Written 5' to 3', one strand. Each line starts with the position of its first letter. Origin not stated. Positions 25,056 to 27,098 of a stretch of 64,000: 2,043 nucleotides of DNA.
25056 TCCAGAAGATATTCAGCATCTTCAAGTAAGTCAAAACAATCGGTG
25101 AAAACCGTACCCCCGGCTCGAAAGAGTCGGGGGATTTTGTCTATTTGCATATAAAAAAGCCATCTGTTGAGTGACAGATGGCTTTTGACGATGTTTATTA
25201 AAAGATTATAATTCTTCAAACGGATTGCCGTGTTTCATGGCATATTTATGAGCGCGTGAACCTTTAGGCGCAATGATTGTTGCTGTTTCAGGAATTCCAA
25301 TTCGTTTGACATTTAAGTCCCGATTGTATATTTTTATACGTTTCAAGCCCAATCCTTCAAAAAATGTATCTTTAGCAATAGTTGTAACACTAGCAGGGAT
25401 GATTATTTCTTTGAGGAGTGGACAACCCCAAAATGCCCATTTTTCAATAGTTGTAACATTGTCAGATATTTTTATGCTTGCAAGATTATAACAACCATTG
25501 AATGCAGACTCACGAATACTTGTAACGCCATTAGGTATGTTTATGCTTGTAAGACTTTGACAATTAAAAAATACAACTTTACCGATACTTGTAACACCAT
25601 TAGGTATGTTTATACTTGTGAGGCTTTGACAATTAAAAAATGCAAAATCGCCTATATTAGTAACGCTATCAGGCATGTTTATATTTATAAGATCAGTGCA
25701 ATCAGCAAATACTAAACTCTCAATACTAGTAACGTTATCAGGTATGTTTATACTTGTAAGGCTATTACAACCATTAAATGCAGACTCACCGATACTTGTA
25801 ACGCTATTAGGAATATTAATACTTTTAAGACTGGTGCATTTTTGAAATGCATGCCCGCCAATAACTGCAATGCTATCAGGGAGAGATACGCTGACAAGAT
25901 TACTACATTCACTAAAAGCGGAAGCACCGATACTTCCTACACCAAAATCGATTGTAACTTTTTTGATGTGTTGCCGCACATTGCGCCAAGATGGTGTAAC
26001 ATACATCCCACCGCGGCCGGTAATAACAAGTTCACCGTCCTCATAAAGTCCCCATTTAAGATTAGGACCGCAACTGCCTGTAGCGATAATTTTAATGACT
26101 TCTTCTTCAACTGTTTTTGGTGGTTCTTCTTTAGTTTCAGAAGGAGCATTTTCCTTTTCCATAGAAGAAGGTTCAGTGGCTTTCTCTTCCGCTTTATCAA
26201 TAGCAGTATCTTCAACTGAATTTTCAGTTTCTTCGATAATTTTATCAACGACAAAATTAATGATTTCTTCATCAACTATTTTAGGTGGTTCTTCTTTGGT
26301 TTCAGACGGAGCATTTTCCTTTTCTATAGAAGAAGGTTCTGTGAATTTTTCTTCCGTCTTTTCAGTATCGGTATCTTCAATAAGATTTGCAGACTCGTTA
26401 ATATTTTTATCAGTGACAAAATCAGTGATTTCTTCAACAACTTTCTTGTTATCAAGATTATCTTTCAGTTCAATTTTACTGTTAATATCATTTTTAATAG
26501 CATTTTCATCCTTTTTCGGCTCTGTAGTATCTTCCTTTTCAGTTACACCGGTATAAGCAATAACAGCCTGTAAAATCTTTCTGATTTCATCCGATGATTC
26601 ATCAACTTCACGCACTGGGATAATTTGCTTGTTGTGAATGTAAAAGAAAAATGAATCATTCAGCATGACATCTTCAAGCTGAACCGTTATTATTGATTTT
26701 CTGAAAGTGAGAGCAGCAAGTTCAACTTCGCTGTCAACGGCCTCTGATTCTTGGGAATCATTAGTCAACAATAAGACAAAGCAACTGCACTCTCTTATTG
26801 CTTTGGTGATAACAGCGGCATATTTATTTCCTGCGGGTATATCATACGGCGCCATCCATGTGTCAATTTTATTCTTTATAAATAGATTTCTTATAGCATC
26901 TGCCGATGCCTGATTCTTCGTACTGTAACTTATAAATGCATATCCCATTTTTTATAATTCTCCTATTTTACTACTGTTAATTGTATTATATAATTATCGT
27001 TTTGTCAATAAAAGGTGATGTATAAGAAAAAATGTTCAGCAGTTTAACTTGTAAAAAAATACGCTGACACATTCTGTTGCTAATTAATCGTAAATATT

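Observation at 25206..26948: Cytoplasmic TIR domain fused to a BspA-type LRR array, convergent with the giant gene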

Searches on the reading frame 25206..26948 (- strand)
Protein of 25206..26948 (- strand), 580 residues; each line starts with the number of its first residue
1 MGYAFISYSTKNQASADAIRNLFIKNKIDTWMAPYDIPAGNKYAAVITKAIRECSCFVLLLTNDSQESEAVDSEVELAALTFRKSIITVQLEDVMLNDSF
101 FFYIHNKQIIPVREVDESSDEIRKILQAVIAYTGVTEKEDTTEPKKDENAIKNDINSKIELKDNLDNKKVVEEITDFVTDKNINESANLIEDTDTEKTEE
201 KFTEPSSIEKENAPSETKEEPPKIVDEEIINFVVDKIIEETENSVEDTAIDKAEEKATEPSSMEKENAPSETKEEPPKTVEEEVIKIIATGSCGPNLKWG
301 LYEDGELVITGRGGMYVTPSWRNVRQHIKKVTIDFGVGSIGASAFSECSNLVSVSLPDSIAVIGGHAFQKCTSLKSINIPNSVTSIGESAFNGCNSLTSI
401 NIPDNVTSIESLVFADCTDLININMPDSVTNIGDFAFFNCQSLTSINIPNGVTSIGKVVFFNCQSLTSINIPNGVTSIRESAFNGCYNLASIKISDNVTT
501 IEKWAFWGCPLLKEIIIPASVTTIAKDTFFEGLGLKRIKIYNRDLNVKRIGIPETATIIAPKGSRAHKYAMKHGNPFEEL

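Call 3: search_protein_families(library=pfam, proteins=[window:25206-26948:-], max_evalue=1)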
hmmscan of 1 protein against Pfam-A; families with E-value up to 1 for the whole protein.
window:25206-26948:- (580 aa): 10 families
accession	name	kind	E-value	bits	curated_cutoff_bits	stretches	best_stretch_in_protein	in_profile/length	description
PF13306.12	LRR_5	-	3e-64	215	27.7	2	327-444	12-127/127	BspA type Leucine rich repeat region (6 copies)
PF13855.12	LRR_8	-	6e-18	64.8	27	4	473-515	11-54/61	Leucine rich repeat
PF13676.11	TIR_2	-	1.3e-14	55.2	28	1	5-125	2-121/122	TIR domain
PF12799.13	LRR_4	-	8.1e-07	29.5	27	1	372-412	1-42/44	Leucine Rich repeats (2 copies)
PF08937.16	ThsB_TIR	-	5.5e-05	23.9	21.2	1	5-92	1-96/100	Thoeris protein ThsB, TIR-like domain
PF23952.1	LRR_EndoS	-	0.0052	17.4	27.9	0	373-444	37-106/116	Endo-beta-N-acetylglucosaminidase EndoS LRR domain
PF01582.25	TIR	-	0.021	15.1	21.3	1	21-76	24-78/179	TIR domain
PF25421.1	DUF7891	-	0.043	14.4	27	0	495-527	51-83/90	Domain of unknown function (DUF7891)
PF25087.1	GMPPB_C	-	0.077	13.1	39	0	83-124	70-109/110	GMPPB C-terminal domain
PF05725.18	FNIP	-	0.67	10.6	21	0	438-478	1-39/44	FNIP Repeat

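Call 4: search_protein_families(library=padloc, proteins=[window:25206-26948:-], max_evalue=1)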
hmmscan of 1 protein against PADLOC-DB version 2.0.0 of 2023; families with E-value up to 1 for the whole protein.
window:25206-26948:- (580 aa): 3 families
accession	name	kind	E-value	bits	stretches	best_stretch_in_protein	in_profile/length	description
PDLC02012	SAVED5--SAVED_TIR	-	1.9e-09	35.1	1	2-76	14-89/404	-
PDLC00436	ThsB1|ThsB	-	0.00031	18.3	1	5-79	39-117/183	TIR-like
PDLC02421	Aga_TIR-PNTD1-PNTD2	-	0.0026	14.9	1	30-83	33-87/430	Class I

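Call 5: search_protein_families(library=ncbifam, proteins=[window:25206-26948:-], max_evalue=1)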
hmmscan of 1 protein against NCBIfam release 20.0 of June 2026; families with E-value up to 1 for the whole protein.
window:25206-26948:- (580 aa): 2 families
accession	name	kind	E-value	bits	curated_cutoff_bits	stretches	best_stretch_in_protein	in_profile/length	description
NF047961.1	adhesin_HupY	equivalog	2.3e-26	92.2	1250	3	327-391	187-250/978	leucine-rich repeat adhesin HupY/LrrG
TIGR02167.2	Liste_lipo_26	repeat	5.3e-09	35.6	30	4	459-473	1-15/26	PARCEL repeat-containing surface protein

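Call 9: find_homologous_proteins(query=window:25206-26948:-, max_evalue=0.00001)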
Query window:25206-26948:- (580 aa): 7998 proteins with E <= 0.00001 among 8000 candidates; the best 120 are listed.
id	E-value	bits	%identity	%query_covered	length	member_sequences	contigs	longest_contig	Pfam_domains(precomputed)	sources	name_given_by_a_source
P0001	0.0e+0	1280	100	100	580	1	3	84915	PF13306.13,PF12799.14,PF13676.12,PF13855.13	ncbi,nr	ncbi:MAG: leucine-rich repeat protein [Faecalibacterium sp.]|nr:leucine-rich repeat protein [Ruminoc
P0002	1.0e-202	693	41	43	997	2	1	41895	PF13306.13,PF25832.1,PF05725.19,PF24489.2,PF25833.1,PF21910.3,PF13855.13,PF00041.28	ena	-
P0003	3.8e-190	651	46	36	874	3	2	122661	PF13306.13,PF12799.14,PF13855.13,PF23952.2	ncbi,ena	-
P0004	3.5e-188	645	54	35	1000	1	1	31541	PF23454.2,PF00069.32,PF13306.13,PF21756.3,PF12799.14,PF13855.13,PF23952.2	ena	-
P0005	1.2e-187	643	48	43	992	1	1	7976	PF13306.13,PF00659.25,PF20768.3,PF05725.19,PF13855.13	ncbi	-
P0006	8.6e-184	631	43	44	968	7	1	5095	PF13306.13,PF25832.1,PF24489.2,PF25833.1,PF21910.3,PF13855.13,PF00041.28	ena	-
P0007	4.6e-178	612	49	44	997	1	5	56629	PF13306.13,PF00404.25,PF05725.19,PF12799.14,PF13855.13,PF23952.2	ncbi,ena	-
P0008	1.2e-174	600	49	42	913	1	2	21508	PF00069.32,PF13306.13,PF21756.3,PF13855.13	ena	-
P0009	4.3e-172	592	49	48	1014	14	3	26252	PF13306.13,PF19816.5,PF05725.19,PF26435.2,PF12799.14,PF13855.13,PF20085.6,PF23952.2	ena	-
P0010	1.9e-171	590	56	36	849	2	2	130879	PF13306.13,PF10660.15,PF05725.19,PF13855.13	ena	-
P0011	4.9e-168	579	60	36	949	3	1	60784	PF13306.13,PF25059.2,PF05725.19,PF13855.13,PF00041.28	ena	-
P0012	8.1e-167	574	49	41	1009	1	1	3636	PF13306.13,PF05725.19,PF12799.14,PF13855.13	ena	-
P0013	1.7e-166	573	53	36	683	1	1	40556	PF00069.32,PF13306.13,PF13855.13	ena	-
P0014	4.6e-161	556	51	37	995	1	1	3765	PF13306.13,PF05725.19,PF13855.13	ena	-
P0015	2.2e-160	553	49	44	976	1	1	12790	PF13306.13,PF00404.25,PF05725.19,PF26435.2,PF12799.14,PF13855.13,PF20085.6,PF23952.2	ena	-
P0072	2.3e-143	497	58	35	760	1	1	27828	PF00069.32,PF13306.13,PF13855.13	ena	-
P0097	4.9e-141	489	44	39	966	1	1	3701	PF13306.13,PF12799.14,PF13855.13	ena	-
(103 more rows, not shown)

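Call 16: find_encoding_contigs(protein=P0001, flank=10000, max_places=6)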
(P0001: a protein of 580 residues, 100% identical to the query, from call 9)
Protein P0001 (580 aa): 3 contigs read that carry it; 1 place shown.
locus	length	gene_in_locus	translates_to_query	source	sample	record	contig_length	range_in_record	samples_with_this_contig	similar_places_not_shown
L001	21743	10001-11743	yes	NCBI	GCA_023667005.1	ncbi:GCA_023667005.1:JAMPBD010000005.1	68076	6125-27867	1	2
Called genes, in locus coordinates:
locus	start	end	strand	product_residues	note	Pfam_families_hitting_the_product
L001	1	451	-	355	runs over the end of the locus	PF00145:DNA_methylase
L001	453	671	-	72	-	PF13443:HTH_26, PF01381:HTH_3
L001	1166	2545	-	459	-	PF28494:GlyRS_ins_1 (weak), PF00587:tRNA-synt_2b, PF03129:HGTP_anticodon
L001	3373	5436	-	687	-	PF00724:Oxidored_FMN, PF00890:FAD_binding_2 (weak), PF01266:DAO (weak), PF01946:Thi4 (weak), PF03486:HI0933_like (weak), PF07992:Pyr_redox_2, PF13450:NAD_binding_8, PF00070:Pyr_redox, +10 more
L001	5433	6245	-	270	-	PF00106:adh_short, PF13561:adh_short_C2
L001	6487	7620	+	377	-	PF00245:Alk_phosphatase, PF01676:Metalloenzyme, PF00245:Alk_phosphatase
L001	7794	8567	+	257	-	PF07505:DUF5131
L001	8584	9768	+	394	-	PF07690:MFS_1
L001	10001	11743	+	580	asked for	PF13676:TIR_2, PF13306:LRR_5, PF13855:LRR_8 (faint), PF12799:LRR_4 (faint), PF13306:LRR_5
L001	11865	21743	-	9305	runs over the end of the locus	-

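Call 25: search_protein_families(library=pfam, alignment_id=A2, max_evalue=0.001)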
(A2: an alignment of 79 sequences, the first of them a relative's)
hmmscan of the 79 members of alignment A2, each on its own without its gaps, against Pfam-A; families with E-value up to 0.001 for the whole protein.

A. member 1, P0001 (580 aa): 5 families
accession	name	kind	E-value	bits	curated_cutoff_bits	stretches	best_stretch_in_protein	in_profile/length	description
PF13306.12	LRR_5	-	3e-64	215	27.7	2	327-444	12-127/127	BspA type Leucine rich repeat region (6 copies)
PF13855.12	LRR_8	-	6e-18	64.8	27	1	473-515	11-54/61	Leucine rich repeat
PF13676.11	TIR_2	-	1.3e-14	55.2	28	1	5-125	2-121/122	TIR domain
PF12799.13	LRR_4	-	8.1e-07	29.5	27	0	372-412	1-42/44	Leucine Rich repeats (2 copies)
PF08937.16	ThsB_TIR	-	5.5e-05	23.9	21.2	0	5-92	1-96/100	Thoeris protein ThsB, TIR-like domain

B. families by the number of members that match (of 79 scanned): 53 families (the first 25 are shown)
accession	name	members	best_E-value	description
PF13676.11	TIR_2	79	1.6e-34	TIR domain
PF08937.16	ThsB_TIR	76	1.5e-10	Thoeris protein ThsB, TIR-like domain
PF01582.25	TIR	43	5.8e-09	TIR domain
PF13306.12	LRR_5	17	7.9e-68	BspA type Leucine rich repeat region (6 copies)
PF08238.18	Sel1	8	1.3e-61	Sel1 repeat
PF01580.24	FtsK_SpoIIIE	6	4.2e-53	FtsK/SpoIIIE family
PF13374.12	TPR_10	5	3.4e-26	Tetratricopeptide repeat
PF17854.6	FtsK_alpha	5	3.5e-25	FtsK alpha domain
PF13424.12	TPR_12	5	6e-21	Tetratricopeptide repeat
PF09397.16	FtsK_gamma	4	7.6e-20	Ftsk gamma domain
PF13181.12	TPR_8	4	1.4e-18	Tetratricopeptide repeat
PF13855.12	LRR_8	4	6e-18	Leucine rich repeat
PF07719.23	TPR_2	4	7.4e-17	Tetratricopeptide repeat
PF01935.23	DUF87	4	0.00016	Helicase HerA, central domain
PF19789.6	DUF6273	3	4.4e-28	Domain of unknown function (DUF6273)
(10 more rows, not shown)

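Call 52: list_cluster_members(proteins=[P0001])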
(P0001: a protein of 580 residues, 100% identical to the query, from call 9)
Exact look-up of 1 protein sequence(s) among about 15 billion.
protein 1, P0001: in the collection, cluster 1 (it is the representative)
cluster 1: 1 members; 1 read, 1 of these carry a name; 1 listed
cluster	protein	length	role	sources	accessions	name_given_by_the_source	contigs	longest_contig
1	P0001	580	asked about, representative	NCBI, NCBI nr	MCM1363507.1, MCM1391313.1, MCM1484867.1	MAG: leucine-rich repeat protein [Faecalibacterium sp.] | leucine-rich repeat protein [Ruminococcus sp.]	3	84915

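Call 53: search_protein_families(library=padloc, proteins=[P0072, P0097], max_evalue=0.001)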
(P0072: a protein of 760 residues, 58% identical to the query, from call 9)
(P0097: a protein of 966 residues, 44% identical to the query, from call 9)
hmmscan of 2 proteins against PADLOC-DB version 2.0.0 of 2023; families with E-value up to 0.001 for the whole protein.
P0072 (760 aa): 24 families
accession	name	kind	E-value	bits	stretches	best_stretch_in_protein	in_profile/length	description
PDLC02223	STK_OB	-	2.3e-51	173.3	1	1-332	1-332/562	-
PDLC04138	mad6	-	9e-14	49.3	1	40-179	61-197/659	mads_6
PDLC04059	PD-T4-6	-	3.9e-12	44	1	39-183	15-159/433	-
PDLC04056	PD-T4-6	-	1.3e-11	42.2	1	40-179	15-150/415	-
PDLC04044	PD-T4-6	-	3.7e-11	40.8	1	40-179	42-183/372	-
PDLC04042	PD-T4-6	-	4.7e-11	40.9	1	40-179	19-153/292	-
PDLC04047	PD-T4-6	-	1.7e-10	38.5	1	40-179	20-155/327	-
PDLC04053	PD-T4-6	-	3.2e-10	38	1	40-222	19-200/311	-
PDLC04051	PD-T4-6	-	3.6e-10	37.4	1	40-179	42-181/476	-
PDLC04058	PD-T4-6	-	1.3e-09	35.6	1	41-179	22-160/460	-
PDLC03920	MkoA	-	2.8e-09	33.8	1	39-270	16-259/1112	-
PDLC04046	PD-T4-6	-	7.5e-09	33.2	1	40-172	23-153/427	-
PDLC03921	MkoA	-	8.7e-09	31.6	1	25-179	475-632/1607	-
PDLC04049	PD-T4-6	-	2.2e-08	31.3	1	41-179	22-160/442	-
PDLC04060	PD-T4-6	-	2.7e-08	31.2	1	41-179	19-152/486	-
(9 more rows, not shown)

P0097 (966 aa): 1 family
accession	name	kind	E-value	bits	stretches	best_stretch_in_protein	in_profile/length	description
PDLC00434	ThsB1|ThsB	-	0.00037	17.7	1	4-81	141-214/396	TIR-like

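Call 66: predict_structure(alignment_id=A4)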
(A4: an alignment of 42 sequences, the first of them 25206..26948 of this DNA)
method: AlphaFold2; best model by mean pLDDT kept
length: 580 residues; sequences in the alignment: 42
mean_pLDDT: 79.0   pTM: 0.55
mean pLDDT of the five models: 79.0, 77.8, 77.5, 77.3, 76.0
residues with pLDDT >= 90: 330; 70-90: 97; 50-70: 37; < 50: 116
segments of 3 or more residues with pLDDT < 50: 141-224, 246-273
pLDDT, mean of each block of 10 residues (from residue 1): 90 95 96 71 84 96 95 94 95 95 84 95 96 74 38 29 35 38 33 32 32 35 58 84 52 36 35 48 68 77 89 74 88 90 94 96 96 97 97 98 97 98 97 98 97 95 98 97 97 97 96 97 93 88 84 86 88 69
secondary structure, 60 per line:
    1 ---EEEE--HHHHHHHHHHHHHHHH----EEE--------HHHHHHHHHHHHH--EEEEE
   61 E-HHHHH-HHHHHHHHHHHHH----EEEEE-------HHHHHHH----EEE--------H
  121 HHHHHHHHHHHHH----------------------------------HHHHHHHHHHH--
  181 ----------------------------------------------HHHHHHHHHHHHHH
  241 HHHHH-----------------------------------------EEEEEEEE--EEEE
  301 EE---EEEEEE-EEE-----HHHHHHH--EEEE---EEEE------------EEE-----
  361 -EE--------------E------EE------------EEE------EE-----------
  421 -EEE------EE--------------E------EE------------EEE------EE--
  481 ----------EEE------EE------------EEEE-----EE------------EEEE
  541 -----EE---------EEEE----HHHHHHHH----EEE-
elements in order: E4-7 H10-25 E30-32 H41-53 E56-61 H63-67 H69-81 E86-90 H98-104 E109-111 H120-133 H168-178 H227-245 E287-294 E297-302 E306-311 E313-315 H321-327 E330-333 E337-340 E353-355 E399-401 E422-424 E468-470 E491-493 E514-517 E537-540 E557-560 H565-572 E577-579
